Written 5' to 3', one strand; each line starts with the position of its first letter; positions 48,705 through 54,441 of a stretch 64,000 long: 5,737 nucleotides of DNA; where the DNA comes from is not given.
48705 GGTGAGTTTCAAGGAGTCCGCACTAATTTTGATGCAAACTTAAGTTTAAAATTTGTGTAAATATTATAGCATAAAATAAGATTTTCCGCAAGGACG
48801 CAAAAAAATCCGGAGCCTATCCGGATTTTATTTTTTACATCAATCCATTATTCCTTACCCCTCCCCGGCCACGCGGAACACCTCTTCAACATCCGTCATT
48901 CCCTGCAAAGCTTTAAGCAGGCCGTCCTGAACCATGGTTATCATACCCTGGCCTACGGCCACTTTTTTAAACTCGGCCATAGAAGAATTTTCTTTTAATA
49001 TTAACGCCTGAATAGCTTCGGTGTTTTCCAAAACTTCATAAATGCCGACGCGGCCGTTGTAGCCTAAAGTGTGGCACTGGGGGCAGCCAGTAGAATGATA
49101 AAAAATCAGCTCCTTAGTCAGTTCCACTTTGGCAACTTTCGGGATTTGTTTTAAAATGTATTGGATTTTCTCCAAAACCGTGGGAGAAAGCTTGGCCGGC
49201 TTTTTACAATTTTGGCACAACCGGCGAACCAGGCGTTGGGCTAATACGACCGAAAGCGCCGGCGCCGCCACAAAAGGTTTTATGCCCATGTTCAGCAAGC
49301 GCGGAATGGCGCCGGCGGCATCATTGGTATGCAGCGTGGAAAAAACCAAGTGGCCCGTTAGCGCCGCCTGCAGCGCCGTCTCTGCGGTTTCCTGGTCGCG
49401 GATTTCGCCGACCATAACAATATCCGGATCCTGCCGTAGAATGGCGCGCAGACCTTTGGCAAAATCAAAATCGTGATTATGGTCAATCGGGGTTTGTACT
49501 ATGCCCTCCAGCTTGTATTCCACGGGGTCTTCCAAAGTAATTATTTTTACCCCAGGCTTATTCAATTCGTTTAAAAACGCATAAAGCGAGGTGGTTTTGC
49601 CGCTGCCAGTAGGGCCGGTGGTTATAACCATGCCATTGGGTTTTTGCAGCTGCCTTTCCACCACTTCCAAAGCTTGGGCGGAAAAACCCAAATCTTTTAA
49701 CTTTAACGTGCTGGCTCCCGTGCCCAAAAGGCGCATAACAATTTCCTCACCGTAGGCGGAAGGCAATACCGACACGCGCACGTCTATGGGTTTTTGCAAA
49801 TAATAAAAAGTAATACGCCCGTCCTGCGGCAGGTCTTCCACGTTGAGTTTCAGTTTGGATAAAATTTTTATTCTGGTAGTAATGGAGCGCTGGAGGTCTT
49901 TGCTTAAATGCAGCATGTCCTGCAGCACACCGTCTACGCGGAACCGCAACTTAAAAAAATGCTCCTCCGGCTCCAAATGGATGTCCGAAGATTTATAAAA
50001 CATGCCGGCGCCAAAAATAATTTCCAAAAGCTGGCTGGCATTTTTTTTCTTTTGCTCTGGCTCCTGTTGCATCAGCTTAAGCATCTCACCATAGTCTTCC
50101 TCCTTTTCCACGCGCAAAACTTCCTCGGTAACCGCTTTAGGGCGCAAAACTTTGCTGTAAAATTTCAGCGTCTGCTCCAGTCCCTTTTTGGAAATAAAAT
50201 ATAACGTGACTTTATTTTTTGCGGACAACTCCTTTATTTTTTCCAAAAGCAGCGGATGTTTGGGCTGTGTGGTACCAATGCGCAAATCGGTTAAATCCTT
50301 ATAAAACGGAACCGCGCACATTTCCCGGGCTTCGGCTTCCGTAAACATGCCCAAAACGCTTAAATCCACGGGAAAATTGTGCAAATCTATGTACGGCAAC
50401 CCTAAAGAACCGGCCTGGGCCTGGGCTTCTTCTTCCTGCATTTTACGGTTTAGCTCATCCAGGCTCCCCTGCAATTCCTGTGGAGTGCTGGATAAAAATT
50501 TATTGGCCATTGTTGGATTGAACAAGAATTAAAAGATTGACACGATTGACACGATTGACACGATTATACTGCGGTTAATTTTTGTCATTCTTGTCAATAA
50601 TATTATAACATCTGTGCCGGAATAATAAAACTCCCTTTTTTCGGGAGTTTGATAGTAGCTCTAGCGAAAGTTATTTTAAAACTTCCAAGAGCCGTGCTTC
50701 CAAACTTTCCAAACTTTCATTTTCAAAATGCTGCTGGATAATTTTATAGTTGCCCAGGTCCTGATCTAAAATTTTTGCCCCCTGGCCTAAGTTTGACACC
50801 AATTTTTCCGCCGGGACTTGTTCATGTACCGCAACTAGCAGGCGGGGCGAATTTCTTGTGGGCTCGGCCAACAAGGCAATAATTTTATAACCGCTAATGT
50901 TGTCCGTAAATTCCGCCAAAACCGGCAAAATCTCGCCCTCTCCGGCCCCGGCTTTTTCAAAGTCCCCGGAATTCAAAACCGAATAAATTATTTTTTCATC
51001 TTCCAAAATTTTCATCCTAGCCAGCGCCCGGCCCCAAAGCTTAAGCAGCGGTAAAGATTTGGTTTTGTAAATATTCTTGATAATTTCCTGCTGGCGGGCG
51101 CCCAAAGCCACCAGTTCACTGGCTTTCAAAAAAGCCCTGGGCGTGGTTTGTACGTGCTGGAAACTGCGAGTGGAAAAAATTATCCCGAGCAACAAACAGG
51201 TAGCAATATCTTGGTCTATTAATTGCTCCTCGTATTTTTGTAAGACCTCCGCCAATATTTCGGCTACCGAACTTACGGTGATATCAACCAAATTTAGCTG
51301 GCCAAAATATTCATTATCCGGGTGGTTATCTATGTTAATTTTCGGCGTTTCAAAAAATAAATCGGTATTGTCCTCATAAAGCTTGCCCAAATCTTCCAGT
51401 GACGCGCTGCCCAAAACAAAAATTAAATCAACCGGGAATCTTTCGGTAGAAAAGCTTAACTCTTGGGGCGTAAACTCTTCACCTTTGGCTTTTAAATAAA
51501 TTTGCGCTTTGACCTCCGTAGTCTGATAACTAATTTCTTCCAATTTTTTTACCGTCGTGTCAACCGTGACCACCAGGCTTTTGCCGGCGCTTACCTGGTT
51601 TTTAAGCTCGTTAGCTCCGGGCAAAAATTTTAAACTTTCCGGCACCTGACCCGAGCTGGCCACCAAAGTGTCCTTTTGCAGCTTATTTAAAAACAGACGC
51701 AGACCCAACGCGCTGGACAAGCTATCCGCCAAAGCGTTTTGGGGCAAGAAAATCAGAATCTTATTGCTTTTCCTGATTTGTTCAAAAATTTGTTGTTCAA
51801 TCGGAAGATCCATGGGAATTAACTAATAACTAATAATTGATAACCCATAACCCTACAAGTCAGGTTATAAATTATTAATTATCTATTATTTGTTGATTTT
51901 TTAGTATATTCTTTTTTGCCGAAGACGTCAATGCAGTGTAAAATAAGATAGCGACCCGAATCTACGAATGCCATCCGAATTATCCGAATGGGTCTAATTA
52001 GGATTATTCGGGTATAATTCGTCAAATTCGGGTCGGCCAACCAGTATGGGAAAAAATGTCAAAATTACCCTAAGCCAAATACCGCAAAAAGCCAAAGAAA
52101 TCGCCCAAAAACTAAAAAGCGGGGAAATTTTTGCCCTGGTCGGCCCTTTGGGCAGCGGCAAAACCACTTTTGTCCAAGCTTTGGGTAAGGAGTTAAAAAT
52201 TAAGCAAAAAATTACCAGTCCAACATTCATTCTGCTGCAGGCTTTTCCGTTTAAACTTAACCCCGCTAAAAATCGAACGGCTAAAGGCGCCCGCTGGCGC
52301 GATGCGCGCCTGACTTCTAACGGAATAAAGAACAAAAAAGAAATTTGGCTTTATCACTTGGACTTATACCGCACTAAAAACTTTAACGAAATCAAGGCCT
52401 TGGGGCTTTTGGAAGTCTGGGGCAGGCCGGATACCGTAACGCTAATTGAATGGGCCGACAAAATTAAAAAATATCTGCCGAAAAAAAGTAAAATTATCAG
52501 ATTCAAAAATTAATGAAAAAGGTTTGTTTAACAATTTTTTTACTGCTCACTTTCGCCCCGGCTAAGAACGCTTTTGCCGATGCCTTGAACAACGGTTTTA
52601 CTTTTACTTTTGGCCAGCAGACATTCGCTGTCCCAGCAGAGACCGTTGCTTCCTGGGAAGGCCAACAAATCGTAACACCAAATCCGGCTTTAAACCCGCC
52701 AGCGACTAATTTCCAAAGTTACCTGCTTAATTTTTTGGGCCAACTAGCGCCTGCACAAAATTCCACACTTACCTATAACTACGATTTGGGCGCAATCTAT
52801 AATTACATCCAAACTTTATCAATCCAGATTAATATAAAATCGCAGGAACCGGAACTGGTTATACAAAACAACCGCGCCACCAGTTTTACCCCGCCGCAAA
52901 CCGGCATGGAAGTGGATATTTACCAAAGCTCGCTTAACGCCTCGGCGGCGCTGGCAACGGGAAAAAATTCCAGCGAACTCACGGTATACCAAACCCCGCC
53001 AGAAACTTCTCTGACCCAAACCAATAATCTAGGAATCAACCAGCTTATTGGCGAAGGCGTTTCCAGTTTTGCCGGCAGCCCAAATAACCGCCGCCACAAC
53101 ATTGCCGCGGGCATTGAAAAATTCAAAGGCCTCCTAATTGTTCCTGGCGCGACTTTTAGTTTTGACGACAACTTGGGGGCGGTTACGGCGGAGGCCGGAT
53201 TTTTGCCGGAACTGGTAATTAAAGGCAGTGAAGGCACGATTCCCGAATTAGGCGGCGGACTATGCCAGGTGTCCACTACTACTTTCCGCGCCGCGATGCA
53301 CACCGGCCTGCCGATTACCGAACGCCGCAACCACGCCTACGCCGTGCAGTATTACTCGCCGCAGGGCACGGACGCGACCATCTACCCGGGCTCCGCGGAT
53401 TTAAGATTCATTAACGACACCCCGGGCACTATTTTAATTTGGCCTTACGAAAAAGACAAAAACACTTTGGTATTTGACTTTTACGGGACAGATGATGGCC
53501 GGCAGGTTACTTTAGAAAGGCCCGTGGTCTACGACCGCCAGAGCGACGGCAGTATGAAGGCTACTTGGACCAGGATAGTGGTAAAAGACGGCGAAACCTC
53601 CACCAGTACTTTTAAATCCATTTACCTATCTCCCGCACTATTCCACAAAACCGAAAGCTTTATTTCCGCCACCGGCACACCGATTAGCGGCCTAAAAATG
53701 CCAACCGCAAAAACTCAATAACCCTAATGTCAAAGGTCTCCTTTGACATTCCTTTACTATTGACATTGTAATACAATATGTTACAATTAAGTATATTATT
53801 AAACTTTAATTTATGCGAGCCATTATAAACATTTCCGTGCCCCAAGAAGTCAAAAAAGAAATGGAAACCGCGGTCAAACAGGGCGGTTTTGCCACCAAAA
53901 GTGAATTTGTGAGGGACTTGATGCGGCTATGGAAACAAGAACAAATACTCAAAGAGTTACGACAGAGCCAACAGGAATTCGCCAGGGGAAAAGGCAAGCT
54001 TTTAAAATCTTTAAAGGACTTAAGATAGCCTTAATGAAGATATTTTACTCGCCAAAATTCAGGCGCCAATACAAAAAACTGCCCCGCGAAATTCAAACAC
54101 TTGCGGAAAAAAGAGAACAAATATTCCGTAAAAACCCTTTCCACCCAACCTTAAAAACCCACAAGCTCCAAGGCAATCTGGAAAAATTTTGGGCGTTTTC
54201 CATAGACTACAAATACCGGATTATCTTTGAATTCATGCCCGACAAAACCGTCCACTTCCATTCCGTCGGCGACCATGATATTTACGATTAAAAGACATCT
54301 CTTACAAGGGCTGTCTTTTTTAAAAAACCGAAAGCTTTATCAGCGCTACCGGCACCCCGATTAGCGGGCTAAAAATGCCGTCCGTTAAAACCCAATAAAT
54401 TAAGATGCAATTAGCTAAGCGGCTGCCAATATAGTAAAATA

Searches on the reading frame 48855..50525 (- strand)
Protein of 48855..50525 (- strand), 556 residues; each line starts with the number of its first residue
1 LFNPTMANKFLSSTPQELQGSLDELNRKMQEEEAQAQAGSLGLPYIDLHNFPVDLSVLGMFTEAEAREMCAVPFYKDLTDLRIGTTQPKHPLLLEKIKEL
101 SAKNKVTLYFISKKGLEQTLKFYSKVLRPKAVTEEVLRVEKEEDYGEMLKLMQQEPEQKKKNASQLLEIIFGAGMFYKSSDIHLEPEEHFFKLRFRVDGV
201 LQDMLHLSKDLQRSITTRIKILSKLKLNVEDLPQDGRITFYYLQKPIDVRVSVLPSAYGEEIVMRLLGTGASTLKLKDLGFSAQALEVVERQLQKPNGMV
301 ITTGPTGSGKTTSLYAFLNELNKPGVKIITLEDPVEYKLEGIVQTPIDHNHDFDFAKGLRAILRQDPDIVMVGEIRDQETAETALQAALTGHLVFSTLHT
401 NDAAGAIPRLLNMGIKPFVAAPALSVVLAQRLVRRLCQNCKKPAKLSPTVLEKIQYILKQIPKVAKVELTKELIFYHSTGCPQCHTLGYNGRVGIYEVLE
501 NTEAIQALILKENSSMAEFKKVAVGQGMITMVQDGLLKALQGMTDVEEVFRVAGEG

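Call 9: search_protein_families(library=pfam, proteins=[window:48855-50525:-], max_evalue=0.01)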
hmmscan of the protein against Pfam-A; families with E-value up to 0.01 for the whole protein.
window:48855-50525:- (556 aa): 8 families
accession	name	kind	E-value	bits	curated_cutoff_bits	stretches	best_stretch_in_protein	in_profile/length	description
PF00437.27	T2SSE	-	2.3e-120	402.1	24.9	1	164-551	9-370/370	Type II/IV secretion system protein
PF05157.20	MshEN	-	6e-07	29.8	23.1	1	41-119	1-79/90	MshEN domain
PF20720.3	nSTAND3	-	0.00053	20.1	27.2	1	288-336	9-56/155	Novel STAND NTPase 3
PF13401.12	AAA_22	-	0.00064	20.5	27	1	297-334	5-44/130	AAA domain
PF13604.12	AAA_30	-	0.00099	19.3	27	1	286-330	7-51/191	AAA domain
PF25199.1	nSTAND_NTPase5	-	0.0035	17.6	34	1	290-336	34-81/145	Novel STAND NTPase 5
PF13173.12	AAA_14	-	0.0043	17.5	27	0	298-386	3-82/129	AAA domain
PF13191.12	AAA_16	-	0.0057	17.6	32.6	0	296-436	24-120/167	AAA ATPase domain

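Call 68: find_homologous_proteins(query=window:48855-50525:-, max_evalue=1e-50)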
Query window:48855-50525:- (556 aa): 8000 proteins with E <= 1e-50 among 8000 candidates; the best 120 are listed.
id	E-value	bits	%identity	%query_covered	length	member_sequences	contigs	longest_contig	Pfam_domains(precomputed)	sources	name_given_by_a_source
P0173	0.0e+0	1136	94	99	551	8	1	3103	PF05157.21,PF00437.27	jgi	jgi:type IV pilus assembly protein PilB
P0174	0.0e+0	1126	92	99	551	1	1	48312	PF05157.21,PF00437.27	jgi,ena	-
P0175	0.0e+0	1106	91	99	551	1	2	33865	PF05157.21,PF00437.27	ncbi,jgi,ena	jgi:type IV pilus assembly protein PilB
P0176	0.0e+0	1087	90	99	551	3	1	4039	PF05157.21,PF00437.27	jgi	jgi:type IV pilus assembly protein PilB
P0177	0.0e+0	1081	89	99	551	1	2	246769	PF05157.21,PF00437.27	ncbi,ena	-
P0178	0.0e+0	1080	89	99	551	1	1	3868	PF05157.21,PF00437.27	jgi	jgi:type IV pilus assembly protein PilB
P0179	0.0e+0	1078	88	99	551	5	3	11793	PF05157.21,PF00437.27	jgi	jgi:type IV pilus assembly protein PilB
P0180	0.0e+0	1044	85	99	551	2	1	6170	PF05157.21,PF00437.27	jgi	-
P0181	0.0e+0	1043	87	99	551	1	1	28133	PF05157.21,PF00437.27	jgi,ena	-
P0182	0.0e+0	1039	86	99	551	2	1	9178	PF05157.21,PF00437.27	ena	-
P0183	0.0e+0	1022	84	99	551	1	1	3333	PF05157.21,PF00437.27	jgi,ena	-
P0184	0.0e+0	1020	84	99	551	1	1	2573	PF05157.21,PF00437.27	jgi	jgi:type IV pilus assembly protein PilB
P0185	0.0e+0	1017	84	99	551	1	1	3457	PF05157.21,PF00437.27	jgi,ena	jgi:type IV pilus assembly protein PilB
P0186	6.3e-298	1007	82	99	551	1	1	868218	PF05157.21,PF00437.27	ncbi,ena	-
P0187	2.9e-297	1004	82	99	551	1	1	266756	PF05157.21,PF00437.27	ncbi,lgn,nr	ncbi:MAG: GspE/PulE family protein [Candidatus Doudnabacteria bacterium]|nr:GspE/PulE family protein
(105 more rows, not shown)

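Call 69: find_encoding_contigs(protein=P0174, flank=10000, max_places=3)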
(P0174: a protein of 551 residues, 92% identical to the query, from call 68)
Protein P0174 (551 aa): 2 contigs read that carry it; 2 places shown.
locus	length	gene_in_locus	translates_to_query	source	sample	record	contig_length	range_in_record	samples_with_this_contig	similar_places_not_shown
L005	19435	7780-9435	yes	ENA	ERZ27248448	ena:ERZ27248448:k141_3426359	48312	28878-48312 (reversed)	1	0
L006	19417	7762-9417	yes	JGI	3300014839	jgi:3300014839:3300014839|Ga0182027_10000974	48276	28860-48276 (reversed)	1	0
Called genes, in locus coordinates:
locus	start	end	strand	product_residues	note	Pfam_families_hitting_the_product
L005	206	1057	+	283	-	PF02498:Bro-N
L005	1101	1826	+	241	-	PF27126:NmeDI_C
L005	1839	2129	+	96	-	-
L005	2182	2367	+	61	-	-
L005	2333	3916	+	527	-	PF02689:Herpes_Helicase (faint), PF05970:PIF1, PF13604:AAA_30, PF13245:AAA_19, PF13401:AAA_22 (faint), PF13538:UvrD_C_2 (weak), PF13280:WYL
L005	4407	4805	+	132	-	-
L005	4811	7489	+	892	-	PF24514:SpaA_4, PF02450:LCAT, PF24096:DUF7379 (weak)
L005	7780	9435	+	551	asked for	PF05157:MshEN (weak), PF00437:T2SSE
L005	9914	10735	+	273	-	-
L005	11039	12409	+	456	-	PF01833:TIG (weak)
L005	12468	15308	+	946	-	PF02739:5_3_exonuc_N, PF01367:5_3_exonuc, PF01612:DNA_pol_A_exo1, PF22619:DNA_polI_exo1, PF00476:DNA_pol_A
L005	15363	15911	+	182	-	PF10543:ORF6N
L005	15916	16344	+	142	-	PF02681:DUF212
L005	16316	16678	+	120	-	-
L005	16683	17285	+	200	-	-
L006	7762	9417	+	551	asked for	PF05157:MshEN (weak), PF00437:T2SSE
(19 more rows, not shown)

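Call 70: find_encoding_contigs(protein=P0177, flank=10000, max_places=3)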
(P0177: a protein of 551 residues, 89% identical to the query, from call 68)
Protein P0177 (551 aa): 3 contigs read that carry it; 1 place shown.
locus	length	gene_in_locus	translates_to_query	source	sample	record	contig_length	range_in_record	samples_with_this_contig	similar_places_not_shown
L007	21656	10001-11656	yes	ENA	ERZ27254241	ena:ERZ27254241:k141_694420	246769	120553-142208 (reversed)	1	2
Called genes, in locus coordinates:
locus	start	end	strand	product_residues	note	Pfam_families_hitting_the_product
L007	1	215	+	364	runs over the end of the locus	PF02463:SMC_N, PF13175:AAA_15, PF13476:AAA_23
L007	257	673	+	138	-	PF05258:DciA (weak)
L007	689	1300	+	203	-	PF09335:VTT_dom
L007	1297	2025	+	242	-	PF00535:Glycos_transf_2, PF10111:Glyco_tranf_2_2, PF13641:Glyco_tranf_2_3 (weak)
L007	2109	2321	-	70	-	-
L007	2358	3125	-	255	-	PF01978:TrmB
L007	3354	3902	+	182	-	-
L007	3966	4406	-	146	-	PF01467:CTP_transf_like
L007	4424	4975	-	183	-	-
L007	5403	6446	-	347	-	PF05496:RuvB_N, PF00004:AAA, PF07728:AAA_5, PF17864:AAA_lid_4, PF05491:WHD_RuvB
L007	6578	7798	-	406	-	PF04294:VanW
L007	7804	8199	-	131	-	PF02367:TsaE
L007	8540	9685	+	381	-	PF01368:DHH (faint)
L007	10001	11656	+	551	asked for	PF05157:MshEN (weak), PF00437:T2SSE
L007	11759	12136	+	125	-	PF13366:PDDEXK_3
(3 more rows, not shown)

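Call 72: find_encoding_contigs(protein=P0175, flank=10000, max_places=3)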
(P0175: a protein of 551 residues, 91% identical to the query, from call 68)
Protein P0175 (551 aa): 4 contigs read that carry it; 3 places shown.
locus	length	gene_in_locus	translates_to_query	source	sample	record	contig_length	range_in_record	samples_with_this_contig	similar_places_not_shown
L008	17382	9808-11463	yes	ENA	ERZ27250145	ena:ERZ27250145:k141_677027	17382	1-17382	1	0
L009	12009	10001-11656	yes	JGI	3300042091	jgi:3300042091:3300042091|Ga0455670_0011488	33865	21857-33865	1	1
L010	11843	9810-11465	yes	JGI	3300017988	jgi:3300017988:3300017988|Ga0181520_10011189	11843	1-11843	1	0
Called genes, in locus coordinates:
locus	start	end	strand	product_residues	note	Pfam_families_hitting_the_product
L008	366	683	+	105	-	PF05258:DciA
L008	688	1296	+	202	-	PF09335:VTT_dom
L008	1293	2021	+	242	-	PF00535:Glycos_transf_2, PF10111:Glyco_tranf_2_2, PF13641:Glyco_tranf_2_3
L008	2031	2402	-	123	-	PF12441:CopG_antitoxin (weak)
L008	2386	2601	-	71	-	-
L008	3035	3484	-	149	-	PF01467:CTP_transf_like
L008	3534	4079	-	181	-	-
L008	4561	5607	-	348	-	PF06068:TIP49 (faint), PF05496:RuvB_N, PF00004:AAA, PF07728:AAA_5, PF17864:AAA_lid_4, PF05491:WHD_RuvB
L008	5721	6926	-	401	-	PF04294:VanW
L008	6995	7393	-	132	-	PF02367:TsaE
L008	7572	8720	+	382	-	PF01368:DHH (weak)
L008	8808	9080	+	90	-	-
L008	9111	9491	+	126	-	PF01909:NTP_transf_2, PF18765:Polbeta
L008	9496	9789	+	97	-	PF01934:HepT-like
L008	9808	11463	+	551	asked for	PF05157:MshEN (faint), PF00437:T2SSE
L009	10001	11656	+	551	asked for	PF05157:MshEN (faint), PF00437:T2SSE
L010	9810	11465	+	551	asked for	PF05157:MshEN (faint), PF00437:T2SSE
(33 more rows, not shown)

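Call 73: find_encoding_contigs(protein=P0173, flank=10000, max_places=4)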
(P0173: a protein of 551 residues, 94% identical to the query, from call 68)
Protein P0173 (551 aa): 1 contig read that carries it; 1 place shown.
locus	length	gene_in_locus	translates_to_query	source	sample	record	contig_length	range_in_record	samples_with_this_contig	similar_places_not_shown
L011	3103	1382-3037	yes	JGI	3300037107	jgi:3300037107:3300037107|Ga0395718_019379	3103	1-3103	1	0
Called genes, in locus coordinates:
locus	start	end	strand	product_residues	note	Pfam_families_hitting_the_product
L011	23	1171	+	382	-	PF01368:DHH (faint)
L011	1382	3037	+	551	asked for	PF05157:MshEN (weak), PF00437:T2SSE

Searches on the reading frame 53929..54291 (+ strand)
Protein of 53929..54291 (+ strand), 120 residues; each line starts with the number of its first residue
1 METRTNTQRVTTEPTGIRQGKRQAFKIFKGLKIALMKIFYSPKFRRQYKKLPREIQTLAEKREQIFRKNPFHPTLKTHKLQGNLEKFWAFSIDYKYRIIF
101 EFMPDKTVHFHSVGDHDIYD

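Call 28: search_protein_families(library=pfam, proteins=[window:53929-54291:+], max_evalue=0.01)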
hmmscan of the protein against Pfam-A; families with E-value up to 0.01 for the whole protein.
window:53929-54291:+ (120 aa): 4 families
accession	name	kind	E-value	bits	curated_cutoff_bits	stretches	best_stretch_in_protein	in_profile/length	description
PF15738.11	YafQ_toxin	-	6.9e-05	23.5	30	1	37-117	2-84/88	Bacterial toxin of type II toxin-antitoxin system, YafQ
PF05015.19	HigB-like_toxin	-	0.00042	21.2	27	1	73-106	49-82/91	RelE-like toxin of type II toxin-antitoxin system HigB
PF06769.20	YoeB_toxin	-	0.00065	20.1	27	1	45-116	13-79/80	YoeB-like toxin of bacterial type II toxin-antitoxin system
PF05016.21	ParE_toxin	-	0.0045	18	23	1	38-116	1-85/89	ParE toxin of type II toxin-antitoxin system, parDE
